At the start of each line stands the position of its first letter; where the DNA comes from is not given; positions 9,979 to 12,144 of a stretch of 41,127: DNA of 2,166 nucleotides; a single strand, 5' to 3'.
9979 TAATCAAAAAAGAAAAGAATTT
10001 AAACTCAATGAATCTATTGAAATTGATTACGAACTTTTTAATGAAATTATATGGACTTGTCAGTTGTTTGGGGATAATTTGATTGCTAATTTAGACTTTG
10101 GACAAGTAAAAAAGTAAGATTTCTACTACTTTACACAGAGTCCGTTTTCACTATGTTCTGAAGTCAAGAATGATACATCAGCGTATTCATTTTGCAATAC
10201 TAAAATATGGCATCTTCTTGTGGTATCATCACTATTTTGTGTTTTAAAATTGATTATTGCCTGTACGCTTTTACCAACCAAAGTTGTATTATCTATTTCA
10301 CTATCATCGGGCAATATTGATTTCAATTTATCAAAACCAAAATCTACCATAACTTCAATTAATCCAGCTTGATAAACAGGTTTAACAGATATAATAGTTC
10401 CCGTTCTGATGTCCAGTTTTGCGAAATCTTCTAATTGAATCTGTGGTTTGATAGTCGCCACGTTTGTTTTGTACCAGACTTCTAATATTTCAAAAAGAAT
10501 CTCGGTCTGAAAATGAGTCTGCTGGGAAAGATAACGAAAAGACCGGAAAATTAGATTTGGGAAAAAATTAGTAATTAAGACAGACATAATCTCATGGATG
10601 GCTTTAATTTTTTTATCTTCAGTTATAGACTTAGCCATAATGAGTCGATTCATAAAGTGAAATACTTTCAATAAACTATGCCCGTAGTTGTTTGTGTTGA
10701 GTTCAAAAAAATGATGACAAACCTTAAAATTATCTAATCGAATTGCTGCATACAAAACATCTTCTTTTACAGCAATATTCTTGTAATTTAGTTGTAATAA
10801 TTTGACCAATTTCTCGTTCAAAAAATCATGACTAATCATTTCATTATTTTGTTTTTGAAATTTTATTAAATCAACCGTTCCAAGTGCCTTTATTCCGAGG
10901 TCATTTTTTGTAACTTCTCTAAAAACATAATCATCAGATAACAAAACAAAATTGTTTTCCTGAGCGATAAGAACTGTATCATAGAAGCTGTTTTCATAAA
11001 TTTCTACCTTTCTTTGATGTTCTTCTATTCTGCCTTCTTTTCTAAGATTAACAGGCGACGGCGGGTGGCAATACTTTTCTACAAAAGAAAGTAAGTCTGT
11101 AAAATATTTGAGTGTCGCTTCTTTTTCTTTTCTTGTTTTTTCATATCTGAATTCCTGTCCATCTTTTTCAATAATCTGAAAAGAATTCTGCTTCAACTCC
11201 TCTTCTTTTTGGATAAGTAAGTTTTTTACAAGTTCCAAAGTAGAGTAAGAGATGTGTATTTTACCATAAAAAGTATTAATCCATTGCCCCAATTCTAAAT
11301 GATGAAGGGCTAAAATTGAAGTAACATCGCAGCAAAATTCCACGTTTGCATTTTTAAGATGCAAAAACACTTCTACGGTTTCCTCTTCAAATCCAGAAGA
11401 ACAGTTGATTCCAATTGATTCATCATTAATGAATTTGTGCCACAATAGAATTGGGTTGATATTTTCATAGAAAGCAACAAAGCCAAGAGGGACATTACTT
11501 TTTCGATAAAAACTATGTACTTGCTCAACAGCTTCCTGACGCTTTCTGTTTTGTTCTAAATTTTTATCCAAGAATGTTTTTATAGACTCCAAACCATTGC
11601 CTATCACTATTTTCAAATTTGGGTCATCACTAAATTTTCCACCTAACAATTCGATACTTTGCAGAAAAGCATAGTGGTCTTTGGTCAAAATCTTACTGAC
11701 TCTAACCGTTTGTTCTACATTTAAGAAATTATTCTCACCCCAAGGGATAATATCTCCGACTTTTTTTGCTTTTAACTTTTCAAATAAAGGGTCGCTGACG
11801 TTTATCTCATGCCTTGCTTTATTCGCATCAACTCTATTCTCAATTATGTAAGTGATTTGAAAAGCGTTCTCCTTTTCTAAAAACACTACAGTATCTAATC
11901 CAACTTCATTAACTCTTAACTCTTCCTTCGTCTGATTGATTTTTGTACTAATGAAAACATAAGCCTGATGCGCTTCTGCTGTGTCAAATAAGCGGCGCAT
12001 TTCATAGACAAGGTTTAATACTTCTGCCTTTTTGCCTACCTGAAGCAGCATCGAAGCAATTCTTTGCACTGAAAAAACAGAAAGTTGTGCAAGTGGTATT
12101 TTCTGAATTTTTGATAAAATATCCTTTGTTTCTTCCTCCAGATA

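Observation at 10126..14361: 1411-aa TPR giant combining GreA/B-C-like, PIN-like and tRNA-binding-OB-like modules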

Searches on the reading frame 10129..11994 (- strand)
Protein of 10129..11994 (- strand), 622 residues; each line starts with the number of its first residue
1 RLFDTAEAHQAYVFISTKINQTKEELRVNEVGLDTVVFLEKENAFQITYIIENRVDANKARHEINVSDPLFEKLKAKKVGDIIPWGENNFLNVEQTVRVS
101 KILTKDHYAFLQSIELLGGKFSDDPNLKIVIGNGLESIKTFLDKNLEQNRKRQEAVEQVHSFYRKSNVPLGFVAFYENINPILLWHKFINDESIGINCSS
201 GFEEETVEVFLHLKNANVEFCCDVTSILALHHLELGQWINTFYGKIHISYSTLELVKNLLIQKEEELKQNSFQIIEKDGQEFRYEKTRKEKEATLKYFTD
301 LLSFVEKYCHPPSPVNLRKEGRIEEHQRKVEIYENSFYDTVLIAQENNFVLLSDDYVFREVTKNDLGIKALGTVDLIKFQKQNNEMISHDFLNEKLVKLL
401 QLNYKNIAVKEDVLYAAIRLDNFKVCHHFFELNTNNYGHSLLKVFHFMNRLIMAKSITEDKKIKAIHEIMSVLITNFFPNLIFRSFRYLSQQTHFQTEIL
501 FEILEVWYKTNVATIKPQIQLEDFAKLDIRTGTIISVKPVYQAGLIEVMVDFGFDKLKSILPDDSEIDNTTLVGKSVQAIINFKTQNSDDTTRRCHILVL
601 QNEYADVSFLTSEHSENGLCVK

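Call 32: search_protein_representatives(protein=window:10129-11994:-)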
Query: 622 residues. Proteins with E-value up to 0.001 (for the whole library): 775; up to 1e-10: 383; up to 1e-30: 24. The best 150 are listed.
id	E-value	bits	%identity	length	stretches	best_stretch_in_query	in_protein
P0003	1.7e-149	515.5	100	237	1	386-622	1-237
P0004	2.4e-43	165.0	29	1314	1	3-411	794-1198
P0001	8.5e-42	159.9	28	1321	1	16-509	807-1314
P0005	6.3e-41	157.0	29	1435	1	5-621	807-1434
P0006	2.5e-37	145.1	27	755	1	4-434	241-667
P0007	7.1e-37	143.7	27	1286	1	6-505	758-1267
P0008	8.2e-36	140.2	26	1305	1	2-511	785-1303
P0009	1.1e-35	139.8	27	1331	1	13-442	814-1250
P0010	3.8e-35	138.0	26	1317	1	28-419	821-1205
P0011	1.2e-34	136.3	28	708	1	2-431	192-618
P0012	1.6e-34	135.9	27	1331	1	2-420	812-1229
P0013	1.9e-34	135.7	27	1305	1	3-425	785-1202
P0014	2.5e-34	135.3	27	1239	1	2-423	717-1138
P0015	3.9e-34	134.6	24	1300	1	29-429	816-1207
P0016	5.1e-34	134.2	27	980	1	2-413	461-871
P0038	2.7e-29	118.6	27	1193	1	9-404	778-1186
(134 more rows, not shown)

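Call 44: find_encoding_contigs(protein=P0005, flank=10000, max_places=4)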
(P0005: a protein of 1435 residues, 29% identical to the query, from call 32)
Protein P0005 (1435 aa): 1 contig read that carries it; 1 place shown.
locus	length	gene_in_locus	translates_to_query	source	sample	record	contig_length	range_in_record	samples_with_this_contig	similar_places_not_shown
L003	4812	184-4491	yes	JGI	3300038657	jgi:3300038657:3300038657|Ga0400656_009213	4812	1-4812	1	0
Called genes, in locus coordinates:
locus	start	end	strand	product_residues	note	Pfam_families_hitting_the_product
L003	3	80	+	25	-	?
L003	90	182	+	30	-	-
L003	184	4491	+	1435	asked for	PF13424:TPR_12 (faint), PF20698:PIN-TPR-GreABC, PF01588:tRNA_bind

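Call 56: find_encoding_contigs(protein=P0004, flank=8000, max_places=3)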
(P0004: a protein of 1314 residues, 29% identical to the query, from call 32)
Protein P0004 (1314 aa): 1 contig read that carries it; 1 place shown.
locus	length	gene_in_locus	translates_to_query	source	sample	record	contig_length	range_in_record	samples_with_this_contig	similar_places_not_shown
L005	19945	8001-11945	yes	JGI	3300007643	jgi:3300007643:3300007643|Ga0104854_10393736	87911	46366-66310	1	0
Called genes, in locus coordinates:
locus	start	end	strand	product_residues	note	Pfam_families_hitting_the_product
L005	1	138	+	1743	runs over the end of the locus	PF13573:SprB, PF18962:Por_Secre_tail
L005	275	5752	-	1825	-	PF13573:SprB (faint), PF18962:Por_Secre_tail (weak)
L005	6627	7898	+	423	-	PF17293:Arm-DNA-bind_5 (weak), PF13102:Phage_int_SAM_5 (weak), PF00589:Phage_integrase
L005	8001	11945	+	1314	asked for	PF07719:TPR_2 (faint), PF12895:ANAPC3 (faint), PF14559:TPR_19 (faint), PF00515:TPR_1 (faint), PF13174:TPR_6 (faint), PF13176:TPR_7 (faint), PF13181:TPR_8 (faint), PF20698:PIN-TPR-GreABC, +2 more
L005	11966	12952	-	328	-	-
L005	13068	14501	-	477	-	-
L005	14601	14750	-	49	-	-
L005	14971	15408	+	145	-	-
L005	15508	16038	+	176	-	-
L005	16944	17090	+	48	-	-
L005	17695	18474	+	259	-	PF21205:Rep3_C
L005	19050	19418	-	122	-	PF13614:AAA_31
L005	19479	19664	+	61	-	-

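Call 57: find_encoding_contigs(protein=P0038, flank=8000, max_places=3)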
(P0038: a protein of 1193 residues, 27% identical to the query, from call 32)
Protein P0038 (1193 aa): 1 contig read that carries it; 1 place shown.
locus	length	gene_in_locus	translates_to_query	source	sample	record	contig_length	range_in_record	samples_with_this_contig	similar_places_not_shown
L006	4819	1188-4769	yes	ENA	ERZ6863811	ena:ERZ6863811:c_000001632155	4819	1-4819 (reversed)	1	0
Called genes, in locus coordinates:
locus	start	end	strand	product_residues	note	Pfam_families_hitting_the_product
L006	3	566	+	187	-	?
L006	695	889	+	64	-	-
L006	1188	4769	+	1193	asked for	PF00515:TPR_1 (faint), PF07719:TPR_2 (faint), PF13181:TPR_8 (faint), PF13424:TPR_12 (faint), PF13428:TPR_14 (faint), PF14559:TPR_19 (faint), PF20698:PIN-TPR-GreABC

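Call 58: find_encoding_contigs(protein=P0009, flank=8000, max_places=3)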
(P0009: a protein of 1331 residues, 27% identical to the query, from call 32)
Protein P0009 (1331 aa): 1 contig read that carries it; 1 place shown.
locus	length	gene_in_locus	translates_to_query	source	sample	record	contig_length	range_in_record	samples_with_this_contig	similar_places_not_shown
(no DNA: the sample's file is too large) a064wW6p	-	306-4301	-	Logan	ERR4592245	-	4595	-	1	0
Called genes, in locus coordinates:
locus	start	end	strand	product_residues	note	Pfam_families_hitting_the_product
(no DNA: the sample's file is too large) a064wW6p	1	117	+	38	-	?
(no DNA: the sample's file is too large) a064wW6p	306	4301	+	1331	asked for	PF13181:TPR_8 (faint), PF13424:TPR_12 (faint), PF14559:TPR_19 (faint), PF13428:TPR_14 (faint), PF20698:PIN-TPR-GreABC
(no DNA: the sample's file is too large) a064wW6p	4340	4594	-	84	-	?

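Call 64: predict_structure(alignment_id=A3)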
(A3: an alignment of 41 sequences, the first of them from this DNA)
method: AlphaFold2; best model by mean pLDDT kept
length: 622 residues; sequences in the alignment: 41
mean_pLDDT: 81.1   pTM: 0.63
mean pLDDT of the five models: 81.1, 80.2, 79.7, 79.3, 77.9
residues with pLDDT >= 90: 251; 70-90: 250; 50-70: 68; < 50: 53
segments of 3 or more residues with pLDDT < 50: 130-133, 432-434, 514-525, 584-594, 601-622
pLDDT, mean of each block of 10 residues (from residue 1): 77 77 80 94 87 89 92 95 81 86 92 83 60 54 74 90 95 94 97 92 73 81 98 96 95 96 88 76 85 96 98 86 87 94 95 96 93 92 85 94 88 89 63 61 89 91 90 81 86 77 87 50 53 82 71 77 65 73 46 51 44 36 32
secondary structure, 60 per line:
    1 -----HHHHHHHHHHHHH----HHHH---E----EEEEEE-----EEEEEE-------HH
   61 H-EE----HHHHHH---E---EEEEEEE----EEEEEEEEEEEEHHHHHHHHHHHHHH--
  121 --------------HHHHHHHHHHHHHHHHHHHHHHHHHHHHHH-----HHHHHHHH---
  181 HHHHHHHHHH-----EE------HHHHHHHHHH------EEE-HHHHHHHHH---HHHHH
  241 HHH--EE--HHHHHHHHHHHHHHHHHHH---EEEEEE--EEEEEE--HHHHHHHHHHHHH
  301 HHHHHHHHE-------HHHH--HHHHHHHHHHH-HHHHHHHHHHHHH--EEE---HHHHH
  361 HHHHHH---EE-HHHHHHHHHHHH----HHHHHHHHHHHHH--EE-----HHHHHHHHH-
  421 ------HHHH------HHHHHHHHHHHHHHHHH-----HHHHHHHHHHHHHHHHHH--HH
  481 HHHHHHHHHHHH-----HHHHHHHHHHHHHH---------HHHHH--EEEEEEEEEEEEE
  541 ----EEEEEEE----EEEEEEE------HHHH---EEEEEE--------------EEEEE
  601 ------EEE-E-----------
elements in order: H6-18 H23-26 E35-40 E46-51 H69-74 E82-88 E93-104 H105-118 H135-164 H170-177 H181-190 H204-213 E220-222 H224-232 H236-243 H250-268 E272-277 E280-285 H288-308 H317-320 H323-333 H335-347 E350-352 H356-366 H373-384 H389-401 H411-419 H427-430 H437-453 H459-476 H479-492 H498-511 H521-525 E528-540 E545-551 E556-562 H569-572 E576-581 E596-600 E607-609

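Call 67: fold_search(model_id=the predicted structure, library=pdb)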
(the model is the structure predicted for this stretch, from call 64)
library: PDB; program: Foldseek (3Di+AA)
matches with E <= 10: 665; with E <= 0.001: 14
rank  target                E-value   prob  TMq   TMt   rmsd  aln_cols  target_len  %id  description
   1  7d8r_B                5.7e-05  1.00  0.12  0.40  21.0       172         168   16  MITF HLHLZ structure (released 2021-10-13)
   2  7d8s_C                1.3e-04  1.00  0.12  0.35  17.8       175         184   16  MITF bHLHLZ apo structure (released 2021-10-13)
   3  7d8r_D                1.7e-04  1.00  0.13  0.41  21.2       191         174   15  MITF HLHLZ structure (released 2021-10-13)
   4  7d8s_B                1.8e-04  1.00  0.12  0.36  14.1       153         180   18  MITF bHLHLZ apo structure (released 2021-10-13)
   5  7d8s_D                1.9e-04  1.00  0.12  0.37  15.6       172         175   17  MITF bHLHLZ apo structure (released 2021-10-13)
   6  8vtz_A                2.0e-04  1.00  0.12  0.57   9.8       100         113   20  Crystal structure of Aquifex aeolicus Trbp111 (released 2024-08-07)
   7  7d8r_A                2.2e-04  1.00  0.13  0.41  19.6       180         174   16  MITF HLHLZ structure (released 2021-10-13)
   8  7d8t_A                2.4e-04  1.00  0.12  0.33  20.6       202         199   15  MITF bHLHLZ complex with M-box DNA (released 2021-10-13)
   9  7d8s_A                3.4e-04  1.00  0.12  0.35  15.9       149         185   16  MITF bHLHLZ apo structure (released 2021-10-13)
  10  2q2h_A                5.7e-04  1.00  0.12  0.52   8.7       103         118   27  Crystal structure of the protein secretion chaperone CsaA from Agrobacterium tumefaciens with a genetically fused phag (released 2008-04-01)
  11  5h34_A                5.7e-04  1.00  0.12  0.56  10.8       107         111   27  Crystal structure of the C-terminal domain of methionyl-tRNA synthetase (MetRS-C) in Nanoarchaeum equitans (released 2017-06-21)
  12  1mkh                  6.7e-04  1.00  0.12  0.60   8.7        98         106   23  C-terminal domain of methionyl-tRNA synthetase from Pyrococcus abyssi (released 2003-02-04)
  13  2pn0_C                7.4e-04  1.00  0.12  0.55  10.3        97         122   16  Prokaryotic transcription elongation factor GreA/GreB from Nitrosomonas europaea (released 2007-05-22)
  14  9a7t_B                8.7e-04  1.00  0.11  0.42  16.4       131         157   15  Integrative model of RPOB-GREA by crosslinking MS and deep learning (released 2024-09-18)
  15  5h34_B                1.0e-03  1.00  0.12  0.58  10.6       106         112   26  Crystal structure of the C-terminal domain of methionyl-tRNA synthetase (MetRS-C) in Nanoarchaeum equitans (released 2017-06-21)
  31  1grj                  1.0e-02  1.00  0.10  0.41   3.1        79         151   20  GREA TRANSCRIPT CLEAVAGE FACTOR FROM ESCHERICHIA COLI (released 1995-07-10)
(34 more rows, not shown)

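Call 109: search_dna_similar(query=window:10462-11994:-, collection=plasmids, mode=protein, max_evalue=0.00001, max_rows=12)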
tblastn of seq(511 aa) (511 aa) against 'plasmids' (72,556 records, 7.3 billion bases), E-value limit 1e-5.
Records with a match: 1; places in all: 1; records where one place covers at least 80% of the query: 0.
Best place of each record, by identity: <60% 1.
By first word of the organism name: Nostoc 1.
By predicted mobility (MOB-suite, as given by PLSDB): non-mobilizable 1.
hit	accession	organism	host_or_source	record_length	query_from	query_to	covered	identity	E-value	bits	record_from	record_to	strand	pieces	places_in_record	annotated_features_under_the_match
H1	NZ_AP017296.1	Nostoc sp. NIES-3756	-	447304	49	425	74%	25.6%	6e-20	101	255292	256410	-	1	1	hypothetical protein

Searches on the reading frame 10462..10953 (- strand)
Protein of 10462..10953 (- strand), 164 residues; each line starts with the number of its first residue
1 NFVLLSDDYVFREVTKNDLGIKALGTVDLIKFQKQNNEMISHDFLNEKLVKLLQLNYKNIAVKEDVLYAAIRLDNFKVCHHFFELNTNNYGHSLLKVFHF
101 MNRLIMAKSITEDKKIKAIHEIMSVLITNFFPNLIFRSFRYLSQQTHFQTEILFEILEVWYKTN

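Call 85: find_related_loci(query=A6, collection=genome_contigs, flank=10000)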
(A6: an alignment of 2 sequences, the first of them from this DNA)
Query A6 (164 aa) in genome_contigs; peptide patterns used: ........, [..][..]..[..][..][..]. (x = any residue, [..] = any of these).
116 stretches matched a pattern, but none encodes a relative of the query by tblastn (E <= 1e-3).

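Call 86: find_related_loci(query=A6, collection=metagenome_contigs, flank=10000)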
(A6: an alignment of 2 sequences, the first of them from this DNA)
Query A6 (164 aa) in metagenome_contigs; peptide patterns used: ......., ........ (x = any residue, [..] = any of these).
307 stretches matched a pattern; 1 encode a relative of the query (tblastn E <= 1e-3); 1 distinct loci.
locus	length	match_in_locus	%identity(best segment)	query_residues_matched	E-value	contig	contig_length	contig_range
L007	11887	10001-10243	37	1-82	2e-12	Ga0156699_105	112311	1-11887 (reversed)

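Call 107: find_related_loci(query=A6, collection=viral_contigs, flank=8000)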
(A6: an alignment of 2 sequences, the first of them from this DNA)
Query A6 (164 aa) in viral_contigs; peptide patterns used: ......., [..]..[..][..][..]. (x = any residue, [..] = any of these).
218 stretches matched a pattern, but none encodes a relative of the query by tblastn (E <= 1e-3).

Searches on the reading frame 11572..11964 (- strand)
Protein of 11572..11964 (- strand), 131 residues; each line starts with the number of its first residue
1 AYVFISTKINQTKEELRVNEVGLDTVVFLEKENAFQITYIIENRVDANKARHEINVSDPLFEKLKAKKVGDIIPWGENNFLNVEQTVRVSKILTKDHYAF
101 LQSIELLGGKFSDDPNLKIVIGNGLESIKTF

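Call 40: search_solved_structures(query=A2, max_evalue=10, show_alignments=3)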
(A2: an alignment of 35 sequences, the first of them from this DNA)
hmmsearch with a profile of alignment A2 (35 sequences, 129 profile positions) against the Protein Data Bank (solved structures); distinct sequences matched with E-value up to 10: 16.
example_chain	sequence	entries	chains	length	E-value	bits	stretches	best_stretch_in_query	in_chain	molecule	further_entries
1grj_A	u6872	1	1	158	4.1e-06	29.5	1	25-89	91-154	GREA PROTEIN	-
2p4v_A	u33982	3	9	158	0.082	15.6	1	27-86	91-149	Transcription elongation factor greB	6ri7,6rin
6sw9_G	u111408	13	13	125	0.12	15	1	52-78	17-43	30S ribosomal protein S6e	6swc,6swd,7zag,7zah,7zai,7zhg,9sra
2l97_A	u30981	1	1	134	0.13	14.9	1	48-89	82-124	Putative serine protease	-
9pno_A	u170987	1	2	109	0.14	14.8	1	48-87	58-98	Trypsin-like serine protease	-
2pn0_A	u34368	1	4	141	0.17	14.5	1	12-90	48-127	Prokaryotic transcription elongation factor GreA/GreB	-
2etn_A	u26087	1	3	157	0.2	14.3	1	50-90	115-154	anti-cleavage anti-GreA transcription factor Gfh1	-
2f23_A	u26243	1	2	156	0.41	13.3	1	51-90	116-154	Anti-cleavage anti-greA transcription factor gfh1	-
6sl5_F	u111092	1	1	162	0.61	12.8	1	37-64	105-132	PsaF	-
6qph_F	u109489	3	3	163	0.61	12.7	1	37-64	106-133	PsaF | Photosystem I reaction center subunit III, PsaF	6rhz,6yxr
4v4n_BG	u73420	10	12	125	0.66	12.6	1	41-78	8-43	30S ribosomal protein S6E | 30S ribosomal protein eS6 | Small ribosomal subunit protein eS6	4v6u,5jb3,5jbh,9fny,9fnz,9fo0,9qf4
6tmf_H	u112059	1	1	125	0.7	12.6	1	50-77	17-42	30S ribosomal protein S6e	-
9mgz_F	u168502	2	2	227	0.83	12.3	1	37-64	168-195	PSAF1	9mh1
2eul_A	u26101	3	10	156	0.84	12.3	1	51-90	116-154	anti-cleavage anti-GreA transcription factor Gfh1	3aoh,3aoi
4wqt_X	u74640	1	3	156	0.89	12.2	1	51-90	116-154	RNA cleavage stimulating factor (GreA/Gfh1 chimeric protein Gre-C1)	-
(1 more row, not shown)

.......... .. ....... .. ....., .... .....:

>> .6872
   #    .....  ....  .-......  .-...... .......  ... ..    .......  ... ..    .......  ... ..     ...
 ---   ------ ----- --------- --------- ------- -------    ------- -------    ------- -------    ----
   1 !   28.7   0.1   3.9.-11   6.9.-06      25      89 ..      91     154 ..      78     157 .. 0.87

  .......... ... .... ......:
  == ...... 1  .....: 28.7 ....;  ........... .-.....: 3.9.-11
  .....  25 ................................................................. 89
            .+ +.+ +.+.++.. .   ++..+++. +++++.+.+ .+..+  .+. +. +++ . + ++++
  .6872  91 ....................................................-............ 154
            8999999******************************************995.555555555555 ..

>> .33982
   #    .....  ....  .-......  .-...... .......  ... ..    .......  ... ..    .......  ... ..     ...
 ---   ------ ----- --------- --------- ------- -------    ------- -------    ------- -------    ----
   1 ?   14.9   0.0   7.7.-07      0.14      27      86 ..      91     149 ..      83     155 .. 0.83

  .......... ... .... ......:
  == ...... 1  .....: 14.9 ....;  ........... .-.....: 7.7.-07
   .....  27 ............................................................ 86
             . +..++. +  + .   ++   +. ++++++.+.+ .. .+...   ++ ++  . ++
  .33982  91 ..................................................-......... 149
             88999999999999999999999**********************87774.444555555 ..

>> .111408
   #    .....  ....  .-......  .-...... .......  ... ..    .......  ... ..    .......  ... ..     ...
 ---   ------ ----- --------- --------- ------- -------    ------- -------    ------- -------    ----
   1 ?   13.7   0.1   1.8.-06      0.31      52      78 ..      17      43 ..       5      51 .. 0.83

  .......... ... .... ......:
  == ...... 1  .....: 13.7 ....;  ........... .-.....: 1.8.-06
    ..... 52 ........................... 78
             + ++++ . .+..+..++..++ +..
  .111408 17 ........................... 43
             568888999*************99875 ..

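Call 41: search_protein_families(library=pfam, alignment_id=A2, max_evalue=1)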
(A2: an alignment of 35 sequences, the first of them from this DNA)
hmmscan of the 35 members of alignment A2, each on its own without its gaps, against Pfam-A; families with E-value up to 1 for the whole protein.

A. member 1, seq(131 aa): 0 families

B. families by the number of members that match (of 35 scanned): 12 families
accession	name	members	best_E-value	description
PF01272.25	GreA_GreB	30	5.7e-11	Transcription elongation factor, GreA/GreB, C-term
PF24203.1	Phage_ProQ_C_like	3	0.032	Phage ProQ C-terminal-like domain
PF11061.14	Tsr0524-like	1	0.0026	Cytochrome b6f, subunit Tsr0524-like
PF16546.10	SGTA_dimer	1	0.01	Homodimerisation domain of SGTA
PF14453.12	ThiS-like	1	0.02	ThiS-like ubiquitin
PF17075.10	RRT14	1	0.037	Regular of rDNA transcription protein 14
PF21571.2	ArgZ-like_C_1st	1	0.078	Arginine dihydrolase ArgZ-like, C-terminal, first region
PF00926.24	DHBP_synthase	1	0.09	3,4-dihydroxy-2-butanone 4-phosphate synthase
PF08909.16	DUF1854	1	0.097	Domain of unknown function (DUF1854)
PF24049.1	YOMG_N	1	0.14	YOMG N-terminal domain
PF24919.1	Mug62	1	0.14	Meiotically up-regulated gene 62 protein-like domain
PF21356.2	Vps27_GAT-like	1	0.16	Vacuolar protein sorting-associated protein 27, GAT-like domain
